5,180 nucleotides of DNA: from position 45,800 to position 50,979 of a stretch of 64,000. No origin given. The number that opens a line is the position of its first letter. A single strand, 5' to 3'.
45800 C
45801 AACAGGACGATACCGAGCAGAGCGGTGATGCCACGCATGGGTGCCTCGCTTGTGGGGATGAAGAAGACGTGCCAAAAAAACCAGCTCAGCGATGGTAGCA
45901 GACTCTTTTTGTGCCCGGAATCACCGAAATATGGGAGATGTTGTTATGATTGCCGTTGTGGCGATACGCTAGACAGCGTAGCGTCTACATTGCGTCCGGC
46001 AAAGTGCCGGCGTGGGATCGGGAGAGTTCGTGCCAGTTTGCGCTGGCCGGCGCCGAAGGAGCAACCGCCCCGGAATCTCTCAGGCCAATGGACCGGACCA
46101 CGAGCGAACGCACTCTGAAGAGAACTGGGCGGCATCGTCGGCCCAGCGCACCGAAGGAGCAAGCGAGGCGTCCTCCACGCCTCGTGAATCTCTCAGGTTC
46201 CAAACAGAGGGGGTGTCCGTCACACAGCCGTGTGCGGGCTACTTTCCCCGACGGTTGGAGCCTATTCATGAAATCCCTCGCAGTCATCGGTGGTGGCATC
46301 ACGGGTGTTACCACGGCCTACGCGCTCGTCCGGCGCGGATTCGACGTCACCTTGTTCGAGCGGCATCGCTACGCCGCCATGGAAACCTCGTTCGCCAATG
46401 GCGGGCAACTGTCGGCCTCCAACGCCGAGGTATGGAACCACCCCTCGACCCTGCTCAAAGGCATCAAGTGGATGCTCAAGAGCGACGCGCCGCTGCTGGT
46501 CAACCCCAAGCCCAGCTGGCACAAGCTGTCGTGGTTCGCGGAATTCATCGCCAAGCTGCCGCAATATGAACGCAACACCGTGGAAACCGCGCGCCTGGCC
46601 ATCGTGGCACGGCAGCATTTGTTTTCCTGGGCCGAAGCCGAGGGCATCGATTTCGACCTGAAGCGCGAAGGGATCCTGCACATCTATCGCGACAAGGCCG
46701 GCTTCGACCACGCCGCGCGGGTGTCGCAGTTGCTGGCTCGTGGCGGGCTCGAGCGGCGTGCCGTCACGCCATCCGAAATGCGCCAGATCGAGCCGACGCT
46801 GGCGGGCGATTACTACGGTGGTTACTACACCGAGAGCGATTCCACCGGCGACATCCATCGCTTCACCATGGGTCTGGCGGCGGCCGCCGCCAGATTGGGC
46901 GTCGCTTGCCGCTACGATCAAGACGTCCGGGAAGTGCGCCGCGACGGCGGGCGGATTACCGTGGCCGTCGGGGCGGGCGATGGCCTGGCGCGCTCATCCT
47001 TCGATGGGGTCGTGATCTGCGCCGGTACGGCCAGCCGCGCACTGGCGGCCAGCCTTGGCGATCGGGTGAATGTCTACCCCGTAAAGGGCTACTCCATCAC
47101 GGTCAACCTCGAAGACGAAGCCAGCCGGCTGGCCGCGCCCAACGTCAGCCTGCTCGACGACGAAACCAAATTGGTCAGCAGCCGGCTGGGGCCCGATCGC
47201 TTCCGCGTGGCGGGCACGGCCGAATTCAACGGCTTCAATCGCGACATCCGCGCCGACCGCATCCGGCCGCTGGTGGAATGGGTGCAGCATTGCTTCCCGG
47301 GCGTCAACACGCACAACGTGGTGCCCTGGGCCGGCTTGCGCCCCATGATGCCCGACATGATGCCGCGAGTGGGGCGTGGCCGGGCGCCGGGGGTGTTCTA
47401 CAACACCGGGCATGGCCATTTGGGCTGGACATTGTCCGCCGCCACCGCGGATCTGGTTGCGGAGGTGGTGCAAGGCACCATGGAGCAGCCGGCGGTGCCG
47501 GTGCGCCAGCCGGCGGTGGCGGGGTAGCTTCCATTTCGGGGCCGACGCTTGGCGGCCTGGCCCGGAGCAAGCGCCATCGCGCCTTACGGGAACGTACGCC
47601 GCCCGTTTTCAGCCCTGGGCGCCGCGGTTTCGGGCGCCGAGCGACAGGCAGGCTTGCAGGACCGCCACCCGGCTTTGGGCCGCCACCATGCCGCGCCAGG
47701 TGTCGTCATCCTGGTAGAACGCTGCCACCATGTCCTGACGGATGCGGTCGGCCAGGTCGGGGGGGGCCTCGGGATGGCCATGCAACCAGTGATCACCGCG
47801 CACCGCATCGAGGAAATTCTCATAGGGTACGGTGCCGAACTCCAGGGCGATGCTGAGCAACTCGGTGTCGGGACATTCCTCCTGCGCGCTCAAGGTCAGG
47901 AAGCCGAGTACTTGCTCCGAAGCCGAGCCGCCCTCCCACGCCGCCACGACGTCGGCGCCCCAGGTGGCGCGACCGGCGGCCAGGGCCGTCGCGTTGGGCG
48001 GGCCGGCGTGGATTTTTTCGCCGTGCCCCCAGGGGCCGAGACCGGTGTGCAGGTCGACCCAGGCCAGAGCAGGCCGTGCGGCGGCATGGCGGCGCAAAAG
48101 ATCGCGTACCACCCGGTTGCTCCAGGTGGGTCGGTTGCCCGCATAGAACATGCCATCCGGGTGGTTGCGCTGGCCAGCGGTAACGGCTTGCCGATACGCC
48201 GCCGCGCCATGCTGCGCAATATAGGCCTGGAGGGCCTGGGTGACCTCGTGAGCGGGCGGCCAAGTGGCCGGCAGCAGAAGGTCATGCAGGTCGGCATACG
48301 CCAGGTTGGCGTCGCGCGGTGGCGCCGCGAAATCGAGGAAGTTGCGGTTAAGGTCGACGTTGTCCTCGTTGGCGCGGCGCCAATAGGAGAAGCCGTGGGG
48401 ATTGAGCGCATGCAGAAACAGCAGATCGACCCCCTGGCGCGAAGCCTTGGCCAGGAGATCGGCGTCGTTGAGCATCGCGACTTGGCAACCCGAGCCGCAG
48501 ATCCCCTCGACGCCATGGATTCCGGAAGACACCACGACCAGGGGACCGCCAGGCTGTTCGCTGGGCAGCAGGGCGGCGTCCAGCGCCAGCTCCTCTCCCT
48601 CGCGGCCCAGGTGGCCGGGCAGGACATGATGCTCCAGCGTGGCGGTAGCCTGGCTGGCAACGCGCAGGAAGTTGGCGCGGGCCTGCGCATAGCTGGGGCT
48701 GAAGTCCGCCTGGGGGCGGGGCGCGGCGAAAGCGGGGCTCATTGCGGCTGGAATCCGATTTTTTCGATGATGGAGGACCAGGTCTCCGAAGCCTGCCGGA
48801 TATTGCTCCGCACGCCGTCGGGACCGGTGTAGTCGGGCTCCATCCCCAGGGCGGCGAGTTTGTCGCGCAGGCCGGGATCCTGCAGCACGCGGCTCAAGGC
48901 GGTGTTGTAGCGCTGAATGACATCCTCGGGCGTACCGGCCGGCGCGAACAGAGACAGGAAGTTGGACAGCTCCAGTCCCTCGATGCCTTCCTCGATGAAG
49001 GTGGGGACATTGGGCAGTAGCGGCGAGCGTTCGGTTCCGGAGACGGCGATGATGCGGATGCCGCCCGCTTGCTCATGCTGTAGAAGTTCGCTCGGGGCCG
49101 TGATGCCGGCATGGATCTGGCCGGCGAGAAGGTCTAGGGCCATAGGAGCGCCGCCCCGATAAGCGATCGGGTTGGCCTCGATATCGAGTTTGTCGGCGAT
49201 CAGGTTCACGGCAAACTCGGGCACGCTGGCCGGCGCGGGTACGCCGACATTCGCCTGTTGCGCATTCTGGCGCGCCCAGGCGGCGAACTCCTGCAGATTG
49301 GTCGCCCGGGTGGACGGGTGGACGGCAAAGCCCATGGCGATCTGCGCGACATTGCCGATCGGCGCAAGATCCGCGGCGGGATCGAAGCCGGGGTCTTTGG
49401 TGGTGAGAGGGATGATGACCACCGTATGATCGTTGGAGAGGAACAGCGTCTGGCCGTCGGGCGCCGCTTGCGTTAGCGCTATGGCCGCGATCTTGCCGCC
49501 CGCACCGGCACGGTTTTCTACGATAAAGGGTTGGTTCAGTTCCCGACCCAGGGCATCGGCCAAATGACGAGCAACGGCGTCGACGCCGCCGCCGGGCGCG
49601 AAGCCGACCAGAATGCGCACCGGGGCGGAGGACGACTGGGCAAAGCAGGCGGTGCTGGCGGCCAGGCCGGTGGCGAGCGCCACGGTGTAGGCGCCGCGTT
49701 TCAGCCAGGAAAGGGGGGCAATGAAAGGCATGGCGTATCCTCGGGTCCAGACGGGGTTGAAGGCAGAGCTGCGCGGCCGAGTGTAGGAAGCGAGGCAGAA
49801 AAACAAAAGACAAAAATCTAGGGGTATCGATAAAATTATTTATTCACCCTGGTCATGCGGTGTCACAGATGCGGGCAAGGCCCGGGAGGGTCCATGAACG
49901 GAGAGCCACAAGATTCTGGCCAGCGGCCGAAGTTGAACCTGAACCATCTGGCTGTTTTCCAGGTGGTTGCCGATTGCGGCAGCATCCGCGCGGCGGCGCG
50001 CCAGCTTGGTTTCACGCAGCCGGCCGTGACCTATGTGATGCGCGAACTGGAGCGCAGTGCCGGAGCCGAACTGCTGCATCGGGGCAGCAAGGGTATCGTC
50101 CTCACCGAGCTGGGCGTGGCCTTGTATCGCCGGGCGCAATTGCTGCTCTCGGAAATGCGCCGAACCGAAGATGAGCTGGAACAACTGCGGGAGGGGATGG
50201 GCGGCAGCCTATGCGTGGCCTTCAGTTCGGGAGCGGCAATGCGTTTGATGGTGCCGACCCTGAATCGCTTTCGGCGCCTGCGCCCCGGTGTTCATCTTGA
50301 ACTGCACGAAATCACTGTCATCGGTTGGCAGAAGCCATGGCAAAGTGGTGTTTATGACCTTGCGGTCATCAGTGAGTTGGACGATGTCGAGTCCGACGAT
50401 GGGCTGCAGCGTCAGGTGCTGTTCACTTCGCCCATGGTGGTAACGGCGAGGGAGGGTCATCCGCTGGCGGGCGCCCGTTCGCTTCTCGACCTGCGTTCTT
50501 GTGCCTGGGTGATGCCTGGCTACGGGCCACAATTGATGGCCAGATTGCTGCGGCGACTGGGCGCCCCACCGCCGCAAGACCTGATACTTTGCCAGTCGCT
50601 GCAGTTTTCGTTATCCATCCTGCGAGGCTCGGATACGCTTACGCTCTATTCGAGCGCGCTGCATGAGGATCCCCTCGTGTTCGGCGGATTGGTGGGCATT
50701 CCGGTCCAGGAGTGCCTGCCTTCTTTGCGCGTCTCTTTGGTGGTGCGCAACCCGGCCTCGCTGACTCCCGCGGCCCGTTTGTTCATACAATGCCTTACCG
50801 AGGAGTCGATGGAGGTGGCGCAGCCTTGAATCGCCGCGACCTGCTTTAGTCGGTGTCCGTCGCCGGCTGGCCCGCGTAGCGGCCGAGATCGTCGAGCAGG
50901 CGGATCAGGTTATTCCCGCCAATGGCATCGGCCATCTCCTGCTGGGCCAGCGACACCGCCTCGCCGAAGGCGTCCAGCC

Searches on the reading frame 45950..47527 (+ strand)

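Call 32: search_protein_families(library=pfam, proteins=[window:45950-47527:+], max_evalue=0.00001)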
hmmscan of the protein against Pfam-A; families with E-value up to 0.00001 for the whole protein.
window:45950-47527:+ (525 aa): 3 families
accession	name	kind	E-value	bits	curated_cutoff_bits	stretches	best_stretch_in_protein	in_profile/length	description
PF01266.30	DAO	-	1.3e-71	242.4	27.9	1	110-505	2-352/353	FAD dependent oxidoreductase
PF13450.12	NAD_binding_8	-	3.2e-08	34.2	21.9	1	112-142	1-31/68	NAD(P)-binding Rossmann-like domain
PF07992.20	Pyr_redox_2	-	6.5e-08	32.8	26.1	0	80-142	115-177/291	Pyridine nucleotide-disulphide oxidoreductase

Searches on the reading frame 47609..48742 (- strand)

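Call 8: search_protein_families(library=pfam, proteins=[window:47609-48742:-], max_evalue=0.001)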
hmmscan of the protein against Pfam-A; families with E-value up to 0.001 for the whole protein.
window:47609-48742:- (377 aa): 2 families
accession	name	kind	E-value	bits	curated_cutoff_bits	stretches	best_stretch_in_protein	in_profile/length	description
PF10994.13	DUF2817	-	4.4e-112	375.4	23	1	14-356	1-341/341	Protein of unknown function (DUF2817)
PF00246.29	Peptidase_M14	-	0.00012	22.2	21.6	1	61-138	41-136/286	Zinc carboxypeptidase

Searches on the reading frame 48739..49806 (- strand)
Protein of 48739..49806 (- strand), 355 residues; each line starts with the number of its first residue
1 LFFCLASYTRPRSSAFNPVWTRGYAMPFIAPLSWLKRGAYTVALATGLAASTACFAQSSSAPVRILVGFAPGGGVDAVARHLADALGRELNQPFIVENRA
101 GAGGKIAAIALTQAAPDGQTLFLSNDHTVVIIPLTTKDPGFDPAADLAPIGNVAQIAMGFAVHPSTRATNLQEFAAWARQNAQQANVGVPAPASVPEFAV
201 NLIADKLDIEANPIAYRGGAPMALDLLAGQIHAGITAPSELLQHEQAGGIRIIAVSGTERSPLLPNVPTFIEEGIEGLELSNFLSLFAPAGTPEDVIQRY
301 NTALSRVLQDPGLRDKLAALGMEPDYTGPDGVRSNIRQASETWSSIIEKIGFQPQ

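Call 8: search_protein_families(library=pfam, proteins=[window:48739-49806:-], max_evalue=0.001)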
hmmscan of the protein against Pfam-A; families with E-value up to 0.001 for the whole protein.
window:48739-49806:- (355 aa): 1 family
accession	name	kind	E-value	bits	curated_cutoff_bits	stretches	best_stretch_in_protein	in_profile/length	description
PF03401.19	TctC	-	9.1e-49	166.9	27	1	78-351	1-273/274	Tripartite tricarboxylate transporter family receptor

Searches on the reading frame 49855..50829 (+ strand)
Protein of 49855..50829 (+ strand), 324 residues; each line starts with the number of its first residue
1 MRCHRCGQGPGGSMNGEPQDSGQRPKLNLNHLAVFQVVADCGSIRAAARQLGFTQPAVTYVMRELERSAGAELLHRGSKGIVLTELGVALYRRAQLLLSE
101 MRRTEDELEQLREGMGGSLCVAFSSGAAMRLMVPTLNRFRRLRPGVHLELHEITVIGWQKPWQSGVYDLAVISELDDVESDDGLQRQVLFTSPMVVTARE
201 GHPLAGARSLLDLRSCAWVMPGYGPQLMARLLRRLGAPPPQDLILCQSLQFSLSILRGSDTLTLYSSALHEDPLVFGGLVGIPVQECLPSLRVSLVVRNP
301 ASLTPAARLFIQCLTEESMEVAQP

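Call 8: search_protein_families(library=pfam, proteins=[window:49855-50829:+], max_evalue=0.001)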
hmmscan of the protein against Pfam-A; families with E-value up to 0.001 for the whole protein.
window:49855-50829:+ (324 aa): 2 families
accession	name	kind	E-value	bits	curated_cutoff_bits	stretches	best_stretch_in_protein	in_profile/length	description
PF03466.25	LysR_substrate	-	8.6e-29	100.8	28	1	113-317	2-207/209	LysR substrate binding domain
PF00126.33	HTH_1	-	4.2e-20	71.9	26.6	1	29-87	1-59/60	Bacterial regulatory helix-turn-helix protein, lysR family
